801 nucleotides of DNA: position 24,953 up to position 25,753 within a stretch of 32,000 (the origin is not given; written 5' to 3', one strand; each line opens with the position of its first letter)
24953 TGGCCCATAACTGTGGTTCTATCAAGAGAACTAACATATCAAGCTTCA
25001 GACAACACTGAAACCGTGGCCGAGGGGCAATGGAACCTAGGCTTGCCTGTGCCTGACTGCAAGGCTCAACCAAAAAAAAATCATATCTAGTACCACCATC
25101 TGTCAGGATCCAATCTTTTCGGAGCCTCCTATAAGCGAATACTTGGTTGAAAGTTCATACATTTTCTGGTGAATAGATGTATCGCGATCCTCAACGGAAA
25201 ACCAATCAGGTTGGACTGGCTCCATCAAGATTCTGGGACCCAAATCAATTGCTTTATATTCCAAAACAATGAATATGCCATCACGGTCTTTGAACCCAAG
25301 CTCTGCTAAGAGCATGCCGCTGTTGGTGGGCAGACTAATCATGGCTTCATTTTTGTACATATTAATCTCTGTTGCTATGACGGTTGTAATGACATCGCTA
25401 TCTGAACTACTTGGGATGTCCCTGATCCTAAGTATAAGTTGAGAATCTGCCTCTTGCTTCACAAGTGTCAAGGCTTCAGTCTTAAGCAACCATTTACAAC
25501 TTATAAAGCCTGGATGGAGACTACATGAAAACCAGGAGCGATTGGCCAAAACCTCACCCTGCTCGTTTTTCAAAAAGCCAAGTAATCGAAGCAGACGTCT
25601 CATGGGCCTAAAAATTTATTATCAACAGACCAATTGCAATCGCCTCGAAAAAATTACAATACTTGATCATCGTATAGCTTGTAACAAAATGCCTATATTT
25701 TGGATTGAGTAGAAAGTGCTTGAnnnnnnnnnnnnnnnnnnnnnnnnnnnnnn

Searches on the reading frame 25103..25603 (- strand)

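Call 20: search_protein_families(library=phrogs, max_evalue=0.1, proteins=[window:25103-25603:-])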
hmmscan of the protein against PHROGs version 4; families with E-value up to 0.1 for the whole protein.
window:25103-25603:- (166 aa): 2 families
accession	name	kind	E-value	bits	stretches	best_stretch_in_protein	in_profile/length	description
phrog_17144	-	unknown function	0.00028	22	1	138-163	41-67/72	-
phrog_6257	-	unknown function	0.092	14.1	0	93-148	20-74/108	-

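Call 21: search_protein_families(library=ncbifam, max_evalue=0.1, proteins=[window:25103-25603:-])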
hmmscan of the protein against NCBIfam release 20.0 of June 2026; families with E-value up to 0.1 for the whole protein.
window:25103-25603:- (166 aa): 0 families
